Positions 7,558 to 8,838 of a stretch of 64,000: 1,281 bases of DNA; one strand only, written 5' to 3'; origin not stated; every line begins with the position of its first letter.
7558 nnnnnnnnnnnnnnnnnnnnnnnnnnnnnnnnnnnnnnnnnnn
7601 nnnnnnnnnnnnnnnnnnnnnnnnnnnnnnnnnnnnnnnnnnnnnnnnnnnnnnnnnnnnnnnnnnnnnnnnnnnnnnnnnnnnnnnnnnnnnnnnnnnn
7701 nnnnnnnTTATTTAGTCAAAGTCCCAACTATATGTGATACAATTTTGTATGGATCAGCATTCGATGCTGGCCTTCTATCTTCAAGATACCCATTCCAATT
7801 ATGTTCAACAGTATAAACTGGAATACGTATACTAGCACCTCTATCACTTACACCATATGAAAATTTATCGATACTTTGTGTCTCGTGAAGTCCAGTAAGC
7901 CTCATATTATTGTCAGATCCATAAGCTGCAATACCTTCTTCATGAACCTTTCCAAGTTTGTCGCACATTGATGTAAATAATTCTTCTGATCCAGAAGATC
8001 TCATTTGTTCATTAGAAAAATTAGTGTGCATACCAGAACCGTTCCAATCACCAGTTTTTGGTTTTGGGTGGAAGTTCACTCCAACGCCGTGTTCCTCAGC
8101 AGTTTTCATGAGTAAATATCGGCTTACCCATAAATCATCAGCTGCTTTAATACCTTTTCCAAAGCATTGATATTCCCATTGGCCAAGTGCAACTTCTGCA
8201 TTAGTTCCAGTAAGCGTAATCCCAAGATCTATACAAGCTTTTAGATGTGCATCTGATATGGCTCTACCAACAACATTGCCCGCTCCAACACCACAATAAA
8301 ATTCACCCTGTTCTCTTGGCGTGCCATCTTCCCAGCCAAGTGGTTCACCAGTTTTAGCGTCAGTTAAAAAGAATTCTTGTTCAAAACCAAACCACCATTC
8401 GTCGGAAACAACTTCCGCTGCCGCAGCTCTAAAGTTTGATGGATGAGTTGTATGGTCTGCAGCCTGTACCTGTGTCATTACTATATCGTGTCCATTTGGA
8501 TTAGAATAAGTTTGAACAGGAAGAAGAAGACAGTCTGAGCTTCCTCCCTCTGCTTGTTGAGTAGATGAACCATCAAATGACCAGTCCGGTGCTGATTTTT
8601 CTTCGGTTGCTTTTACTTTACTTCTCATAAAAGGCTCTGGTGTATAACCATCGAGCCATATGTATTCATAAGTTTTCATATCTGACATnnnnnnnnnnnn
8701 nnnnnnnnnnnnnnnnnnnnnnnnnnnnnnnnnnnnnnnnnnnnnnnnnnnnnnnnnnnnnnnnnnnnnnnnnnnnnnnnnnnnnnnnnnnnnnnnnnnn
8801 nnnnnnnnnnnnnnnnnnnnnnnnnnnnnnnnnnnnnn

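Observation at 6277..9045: glnB-glnII-glnA: two glutamine synthetase classes in one operon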

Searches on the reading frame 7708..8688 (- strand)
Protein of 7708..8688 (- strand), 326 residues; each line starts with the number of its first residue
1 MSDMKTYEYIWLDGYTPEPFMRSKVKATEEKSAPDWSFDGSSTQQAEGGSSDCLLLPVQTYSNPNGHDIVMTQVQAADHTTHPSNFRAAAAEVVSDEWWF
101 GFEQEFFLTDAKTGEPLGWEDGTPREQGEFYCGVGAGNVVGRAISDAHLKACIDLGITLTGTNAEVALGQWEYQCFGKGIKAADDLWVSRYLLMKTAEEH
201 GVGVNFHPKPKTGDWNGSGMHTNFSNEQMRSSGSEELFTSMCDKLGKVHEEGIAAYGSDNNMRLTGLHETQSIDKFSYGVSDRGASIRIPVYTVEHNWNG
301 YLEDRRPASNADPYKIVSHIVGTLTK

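Call 3: search_protein_families(library=ncbifam, proteins=[window:7708-8688:-])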
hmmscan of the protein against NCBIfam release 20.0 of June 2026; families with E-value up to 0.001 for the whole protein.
window:7708-8688:- (326 aa): 5 families
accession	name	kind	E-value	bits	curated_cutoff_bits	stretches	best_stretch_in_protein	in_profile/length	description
NF041605.1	gln_syn_GlnII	equivalog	2.1e-102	342.7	500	1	7-324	5-328/333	glutamine synthetase GlnII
TIGR00653.1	GlnA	equivalog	6.3e-15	54.8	429.15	1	153-225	195-267/462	type I glutamate--ammonia ligase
TIGR03105.1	gln_synth_III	equivalog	1.1e-11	44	469.6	1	98-243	115-255/435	type III glutamate--ammonia ligase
NF007006.0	PRK09469.1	equivalog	7.1e-09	34.8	845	1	155-318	203-373/469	glutamate--ammonia ligase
NF045547.1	GGputSyn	equivalog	3.9e-08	32.5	650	1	99-315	129-347/438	gamma-glutamylputrescine synthetase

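Call 4: search_protein_families(library=pfam, proteins=[window:7708-8688:-])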
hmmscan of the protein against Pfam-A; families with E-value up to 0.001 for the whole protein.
window:7708-8688:- (326 aa): 2 families
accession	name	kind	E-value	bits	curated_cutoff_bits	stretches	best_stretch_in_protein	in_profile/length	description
PF00120.29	Gln-synt_C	-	1.6e-19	70.6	24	1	98-225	22-155/344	Glutamine synthetase, catalytic domain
PF03951.24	Gln-synt_N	-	1.5e-08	34.5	33.4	1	4-60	2-61/82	Glutamine synthetase, beta-Grasp domain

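Call 6: find_homologous_proteins(query=window:7708-8688:-, max_evalue=1e-10)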
Query window:7708-8688:- (326 aa): 8000 proteins with E <= 1e-10 among 8000 candidates; the best 120 are listed.
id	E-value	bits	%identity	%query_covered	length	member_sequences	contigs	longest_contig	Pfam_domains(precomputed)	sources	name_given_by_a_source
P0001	7.9e-201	684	88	100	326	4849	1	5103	PF03951.25,PF00120.30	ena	-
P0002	4.5e-199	679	87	100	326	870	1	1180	PF03951.25,PF00120.30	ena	-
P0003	3.8e-195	666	86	100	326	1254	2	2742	PF03951.25,PF00120.30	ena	-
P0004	2.0e-186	637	83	100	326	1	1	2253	PF03951.25,PF00120.30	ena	-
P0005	5.0e-186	636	82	100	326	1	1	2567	PF03951.25,PF00120.30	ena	-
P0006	6.3e-186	635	83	100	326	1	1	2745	PF03951.25,PF00120.30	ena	-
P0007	1.1e-185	635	82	100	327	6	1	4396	PF03951.25,PF00120.30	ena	-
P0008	1.4e-185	634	82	100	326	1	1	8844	PF03951.25,PF00120.30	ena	-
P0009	2.3e-185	633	82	100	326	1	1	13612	PF03951.25,PF00120.30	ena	-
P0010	6.3e-185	632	81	100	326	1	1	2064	PF03951.25,PF00120.30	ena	-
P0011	9.2e-185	631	82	100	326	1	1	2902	PF03951.25,PF00120.30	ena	-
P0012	1.6e-184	631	81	100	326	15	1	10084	PF03951.25,PF00120.30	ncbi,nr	ncbi:MAG: glutamine synthetase [Gammaproteobacteria bacterium]|nr:glutamine synthetase [Gammaproteob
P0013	2.2e-184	630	81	100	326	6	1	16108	PF03951.25,PF00120.30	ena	-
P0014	6.1e-184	629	81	100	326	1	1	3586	PF03951.25,PF00120.30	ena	-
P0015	1.6e-183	627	81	100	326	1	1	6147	PF03951.25,PF00120.30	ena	-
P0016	4.2e-183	626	79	100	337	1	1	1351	PF03951.25,PF00120.30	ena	-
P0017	6.3e-182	622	83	100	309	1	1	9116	PF03951.25,PF00120.30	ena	-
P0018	2.7e-181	620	79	100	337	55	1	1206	PF03951.25,PF00120.30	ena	-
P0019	9.2e-181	618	81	100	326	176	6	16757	PF03951.25,PF00120.30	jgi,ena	-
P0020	1.7e-180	617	80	100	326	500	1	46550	PF03951.25,PF00120.30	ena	-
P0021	1.1e-178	612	78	100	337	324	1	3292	PF03951.25,PF00120.30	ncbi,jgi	-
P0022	1.3e-178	611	79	99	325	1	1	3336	PF03951.25,PF00120.30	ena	-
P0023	1.5e-178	611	79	99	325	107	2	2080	PF03951.25,PF00120.30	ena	-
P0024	2.5e-178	610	79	99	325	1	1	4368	PF03951.25,PF00120.30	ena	-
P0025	8.5e-178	609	79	99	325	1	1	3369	PF03951.25,PF00120.30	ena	-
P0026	2.5e-177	607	77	100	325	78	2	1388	PF03951.25,PF00120.30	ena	-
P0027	6.0e-177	606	81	100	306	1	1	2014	PF03951.25,PF00120.30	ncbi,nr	ncbi:MAG: glutamine synthetase [Proteobacteria bacterium]|nr:glutamine synthetase [Pseudomonadota ba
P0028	1.0e-176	605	79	100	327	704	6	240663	PF03951.25,PF00120.30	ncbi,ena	-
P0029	1.4e-176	605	82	100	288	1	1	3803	PF03951.25,PF00120.30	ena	-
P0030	2.3e-176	604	78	99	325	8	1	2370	PF03951.25,PF00120.30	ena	-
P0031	4.7e-176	603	78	99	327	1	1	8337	PF03951.25,PF00120.30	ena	-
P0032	5.5e-176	603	79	99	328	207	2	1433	PF03951.25,PF00120.30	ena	-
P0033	6.7e-176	602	77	100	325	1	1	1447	PF03951.25,PF00120.30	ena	-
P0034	2.6e-175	600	77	100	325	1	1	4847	PF03951.25,PF00120.30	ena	-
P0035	2.7e-175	600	77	100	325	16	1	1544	PF03951.25,PF00120.30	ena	-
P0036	2.8e-175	600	77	99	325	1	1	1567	PF03951.25,PF00120.30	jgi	-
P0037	3.5e-175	600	77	99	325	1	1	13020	PF03951.25,PF00120.30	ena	-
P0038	3.9e-175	600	76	100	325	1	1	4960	PF03951.25,PF00120.30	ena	-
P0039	6.1e-175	599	77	99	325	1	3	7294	PF03951.25,PF00120.30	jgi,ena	jgi:glutamine synthetase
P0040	6.4e-175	599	76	100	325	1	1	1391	PF03951.25,PF00120.30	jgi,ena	-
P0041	7.7e-175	599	77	99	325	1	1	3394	PF03951.25,PF00120.30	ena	-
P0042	8.0e-175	599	79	99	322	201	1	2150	PF03951.25,PF00120.30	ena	-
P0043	8.0e-175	599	77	99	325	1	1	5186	PF03951.25,PF00120.30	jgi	-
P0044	8.1e-175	599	77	100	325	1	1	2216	PF03951.25,PF00120.30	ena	-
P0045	1.1e-174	598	79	100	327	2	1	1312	PF03951.25,PF00120.30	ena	-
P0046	1.2e-174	598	76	100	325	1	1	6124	PF03951.25,PF00120.30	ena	-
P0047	1.2e-174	598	77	100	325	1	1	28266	PF03951.25,PF00120.30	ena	-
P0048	1.4e-174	598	77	99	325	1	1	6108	PF03951.25,PF00120.30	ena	-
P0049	1.6e-174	598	77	100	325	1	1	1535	PF03951.25,PF00120.30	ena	-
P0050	1.9e-174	598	78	98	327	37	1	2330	PF03951.25,PF00120.30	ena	-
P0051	2.3e-174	597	77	100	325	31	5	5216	PF03951.25,PF00120.30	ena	-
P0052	2.4e-174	597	77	99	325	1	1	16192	PF03951.25,PF00120.30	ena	-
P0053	2.5e-174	597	76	100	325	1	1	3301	PF03951.25,PF00120.30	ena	-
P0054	2.5e-174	597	76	100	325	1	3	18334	PF03951.25,PF00120.30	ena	-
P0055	2.5e-174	597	76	100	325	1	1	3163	PF03951.25,PF00120.30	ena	-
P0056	2.5e-174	597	76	100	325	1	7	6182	PF03951.25,PF00120.30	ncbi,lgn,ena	-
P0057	2.9e-174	597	77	99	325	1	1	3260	PF03951.25,PF00120.30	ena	-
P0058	3.0e-174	597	76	100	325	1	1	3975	PF03951.25,PF00120.30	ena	-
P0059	3.7e-174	597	76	100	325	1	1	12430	PF03951.25,PF00120.30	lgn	-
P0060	4.8e-174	596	76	100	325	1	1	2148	PF03951.25,PF00120.30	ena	-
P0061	5.0e-174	596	78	99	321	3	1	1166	PF03951.25,PF00120.30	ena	-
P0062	5.2e-174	596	78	99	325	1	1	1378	PF03951.25,PF00120.30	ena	-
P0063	5.9e-174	596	76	100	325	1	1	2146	PF03951.25,PF00120.30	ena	-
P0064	6.4e-174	596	76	100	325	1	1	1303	PF03951.25,PF00120.30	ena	-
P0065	6.6e-174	596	76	100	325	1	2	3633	PF03951.25,PF00120.30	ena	-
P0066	7.3e-174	596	76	100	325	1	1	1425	PF03951.25,PF00120.30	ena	-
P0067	8.4e-174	595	76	100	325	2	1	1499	PF03951.25,PF00120.30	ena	-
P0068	8.7e-174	595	76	99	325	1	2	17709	PF03951.25,PF00120.30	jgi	-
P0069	9.1e-174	595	79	99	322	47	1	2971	PF03951.25,PF00120.30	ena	-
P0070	9.2e-174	595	76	100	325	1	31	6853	PF03951.25,PF00120.30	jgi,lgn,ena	-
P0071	9.2e-174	595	76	100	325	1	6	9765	PF03951.25,PF00120.30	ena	-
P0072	1.0e-173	595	77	99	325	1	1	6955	PF03951.25,PF00120.30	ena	-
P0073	1.1e-173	595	76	100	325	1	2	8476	PF03951.25,PF00120.30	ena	-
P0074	1.2e-173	595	76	100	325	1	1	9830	PF03951.25,PF00120.30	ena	-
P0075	1.2e-173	595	75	100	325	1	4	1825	PF03951.25,PF00120.30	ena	-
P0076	1.3e-173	595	76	100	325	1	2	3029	PF03951.25,PF00120.30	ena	-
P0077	1.4e-173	595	76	100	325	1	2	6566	PF03951.25,PF00120.30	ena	-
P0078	1.4e-173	595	77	99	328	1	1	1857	PF03951.25,PF00120.30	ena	-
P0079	1.6e-173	595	76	100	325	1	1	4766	PF03951.25,PF00120.30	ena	-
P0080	1.6e-173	595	76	100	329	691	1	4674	PF03951.25,PF00120.30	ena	-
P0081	2.0e-173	594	76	100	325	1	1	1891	PF03951.25,PF00120.30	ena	-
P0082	2.1e-173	594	75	100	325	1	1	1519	PF03951.25,PF00120.30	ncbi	-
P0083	2.3e-173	594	75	100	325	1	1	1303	PF03951.25,PF00120.30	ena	-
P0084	3.0e-173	594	75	100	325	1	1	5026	PF03951.25,PF00120.30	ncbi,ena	-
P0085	3.4e-173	593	75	100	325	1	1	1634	PF03951.25,PF00120.30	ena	-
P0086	4.0e-173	593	76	100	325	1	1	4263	PF03951.25,PF00120.30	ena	-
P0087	4.1e-173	593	75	100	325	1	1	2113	PF03951.25,PF00120.30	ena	-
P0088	4.3e-173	593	75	100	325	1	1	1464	PF03951.25,PF00120.30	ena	-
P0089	4.5e-173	593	76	99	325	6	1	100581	PF03951.25,PF00120.30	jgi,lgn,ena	-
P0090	4.7e-173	593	76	100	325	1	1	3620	PF03951.25,PF00120.30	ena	-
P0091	5.2e-173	593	75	100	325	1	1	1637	PF03951.25,PF00120.30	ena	-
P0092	5.6e-173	593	75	100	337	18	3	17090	PF03951.25,PF00120.30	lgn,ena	-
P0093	6.5e-173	593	76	100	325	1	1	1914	PF03951.25,PF00120.30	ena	-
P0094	7.6e-173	592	75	100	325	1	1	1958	PF03951.25,PF00120.30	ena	-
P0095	1.4e-172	591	75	100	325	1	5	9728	PF03951.25,PF00120.30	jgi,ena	-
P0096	1.6e-172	591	76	99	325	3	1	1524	PF03951.25,PF00120.30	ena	-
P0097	1.8e-172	591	75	100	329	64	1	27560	PF03951.25,PF00120.30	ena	-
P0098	1.9e-172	591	76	99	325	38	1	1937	PF03951.25,PF00120.30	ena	-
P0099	2.2e-172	591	76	100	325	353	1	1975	PF03951.25,PF00120.30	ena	-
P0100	4.5e-172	590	75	100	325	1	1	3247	PF03951.25,PF00120.30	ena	-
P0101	4.7e-172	590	75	100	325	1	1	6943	PF03951.25,PF00120.30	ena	-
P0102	6.3e-172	589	79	99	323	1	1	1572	PF03951.25,PF00120.30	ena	-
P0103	7.9e-172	589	75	100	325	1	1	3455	PF03951.25,PF00120.30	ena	-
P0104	8.7e-172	589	76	99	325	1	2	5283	PF03951.25,PF00120.30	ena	-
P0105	8.7e-172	589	75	100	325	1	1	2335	PF03951.25,PF00120.30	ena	-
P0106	8.9e-172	589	74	100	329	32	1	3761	PF03951.25,PF00120.30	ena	-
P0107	9.5e-172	589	75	100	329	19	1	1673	PF03951.25,PF00120.30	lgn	-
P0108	1.7e-171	588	76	99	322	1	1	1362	PF03951.25,PF00120.30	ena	-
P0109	1.8e-171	588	76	99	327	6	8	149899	PF03951.25,PF00120.30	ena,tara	tara:strand:- start:8206 stop:9189 length:984 start_codon:yes stop_codon:yes gene_type:complete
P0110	1.9e-171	588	76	99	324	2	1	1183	PF03951.25,PF00120.30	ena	-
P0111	3.1e-171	587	75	99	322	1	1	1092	PF03951.25,PF00120.30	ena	-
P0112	3.2e-171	587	77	99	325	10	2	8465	PF03951.25,PF00120.30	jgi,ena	-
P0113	3.3e-171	587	75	99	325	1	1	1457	PF03951.25,PF00120.30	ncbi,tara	tara:strand:- start:391 stop:1368 length:978 start_codon:yes stop_codon:yes gene_type:complete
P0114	3.7e-171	587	75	100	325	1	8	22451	PF03951.25,PF00120.30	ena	-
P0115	3.7e-171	587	79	99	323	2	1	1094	PF03951.25,PF00120.30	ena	-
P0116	3.9e-171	587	75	100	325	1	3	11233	PF03951.25,PF00120.30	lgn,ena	-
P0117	4.5e-171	587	76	100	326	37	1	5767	PF03951.25,PF00120.30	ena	-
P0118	5.2e-171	586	78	100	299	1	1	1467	PF03951.25,PF00120.30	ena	-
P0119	7.2e-171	586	79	100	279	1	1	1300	PF03951.25,PF00120.30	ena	-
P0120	1.7e-170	585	75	99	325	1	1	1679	PF03951.25,PF00120.30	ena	-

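Call 8: find_related_loci(query=window:7708-8688:-, collection=genome_contigs, flank=6000)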
Query window:7708-8688:- (326 aa) in genome_contigs; peptide patterns used: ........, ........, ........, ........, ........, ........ (x = any residue, [..] = any of these).
518 stretches matched a pattern; 510 encode a relative of the query (tblastn E <= 1e-3); the best 80 are kept; 80 distinct loci.
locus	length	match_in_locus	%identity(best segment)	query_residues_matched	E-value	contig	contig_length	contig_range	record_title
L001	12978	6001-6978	100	1-326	0e+0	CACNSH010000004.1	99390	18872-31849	MAG: uncultured Pelagibacteraceae bacterium isolate AG-893-M03 genome assembly, contig: AG-893-M03_NODE_4, whole genome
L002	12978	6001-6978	100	1-326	0e+0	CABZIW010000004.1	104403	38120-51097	MAG: uncultured Pelagibacteraceae bacterium isolate AG-896-A02 genome assembly, contig: AG-896-A02_NODE_4, whole genome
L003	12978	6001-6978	100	1-326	0e+0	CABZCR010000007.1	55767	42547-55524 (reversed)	MAG: uncultured Pelagibacteraceae bacterium isolate AG-895-J17 genome assembly, contig: AG-895-J17_NODE_7, whole genome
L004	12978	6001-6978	100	1-326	0e+0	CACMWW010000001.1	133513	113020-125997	MAG: uncultured Pelagibacteraceae bacterium isolate AG-919-N17 genome assembly, contig: AG-919-N17_NODE_1, whole genome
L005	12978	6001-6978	100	1-326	0e+0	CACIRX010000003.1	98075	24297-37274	uncultured Pelagibacteraceae bacterium isolate AG-914-B16 genome assembly, contig: AG-914-B16_NODE_3, whole genome shotg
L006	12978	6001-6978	100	1-326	0e+0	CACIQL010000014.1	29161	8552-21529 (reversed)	uncultured Pelagibacteraceae bacterium isolate AG-439-D15 genome assembly, contig: AG-439-D15_NODE_14, whole genome shot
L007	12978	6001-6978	100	1-326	0e+0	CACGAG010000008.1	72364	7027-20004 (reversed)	uncultured Pelagibacteraceae bacterium isolate AG-909-G09 genome assembly, contig: AG-909-G09_NODE_8, whole genome shotg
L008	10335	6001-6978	100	1-326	0e+0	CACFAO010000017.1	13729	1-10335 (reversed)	uncultured Pelagibacteraceae bacterium isolate AG-404-P01 genome assembly, contig: AG-404-P01_NODE_17, whole genome shot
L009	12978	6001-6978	100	1-326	0e+0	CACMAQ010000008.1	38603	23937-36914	MAG: uncultured Pelagibacteraceae bacterium isolate AG-918-D16 genome assembly, contig: AG-918-D16_NODE_8, whole genome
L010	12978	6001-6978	100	1-326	0e+0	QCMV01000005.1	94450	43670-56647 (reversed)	Pelagibacteraceae bacterium AG-422-N09 Ga0172163_105, whole genome shotgun sequence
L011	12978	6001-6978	100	1-326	0e+0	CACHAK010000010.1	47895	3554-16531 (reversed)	uncultured Pelagibacteraceae bacterium isolate AG-426-I21 genome assembly, contig: AG-426-I21_NODE_10, whole genome shot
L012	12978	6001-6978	100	1-326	0e+0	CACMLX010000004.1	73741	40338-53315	MAG: uncultured Pelagibacteraceae bacterium isolate AG-919-C04 genome assembly, contig: AG-919-C04_NODE_4, whole genome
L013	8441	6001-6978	100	1-326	0e+0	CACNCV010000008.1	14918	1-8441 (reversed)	MAG: uncultured Pelagibacteraceae bacterium isolate AG-892-M06 genome assembly, contig: AG-892-M06_NODE_8, whole genome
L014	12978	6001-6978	99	1-326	0e+0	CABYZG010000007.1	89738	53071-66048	MAG: uncultured Pelagibacteraceae bacterium isolate AG-895-F07 genome assembly, contig: AG-895-F07_NODE_7, whole genome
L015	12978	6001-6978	99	1-326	0e+0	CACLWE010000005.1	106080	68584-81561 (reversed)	uncultured Pelagibacteraceae bacterium isolate AG-917-N15 genome assembly, contig: AG-917-N15_NODE_5, whole genome shotg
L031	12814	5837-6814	90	1-326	0e+0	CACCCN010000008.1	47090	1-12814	uncultured Pelagibacteraceae bacterium isolate AG-900-M14 genome assembly, contig: AG-900-M14_NODE_8, whole genome shotg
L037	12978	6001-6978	89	1-326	0e+0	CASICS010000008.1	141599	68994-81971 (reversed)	MAG: uncultured SAR86 cluster bacterium isolate FRAM_WSC20_S8_BML_bin_82_1 genome assembly, contig: FRAM_WSC20_S8_BML_bi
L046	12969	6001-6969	89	4-326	0e+0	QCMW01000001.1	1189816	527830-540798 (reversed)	SAR86 cluster bacterium AG-422-O05 Ga0172204_11, whole genome shotgun sequence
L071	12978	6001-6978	88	1-326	0e+0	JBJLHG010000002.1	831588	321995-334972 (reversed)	MAG: Gammaproteobacteria bacterium isolate LRMED-330 SAR86-LRMED-330-C2, whole genome shotgun sequence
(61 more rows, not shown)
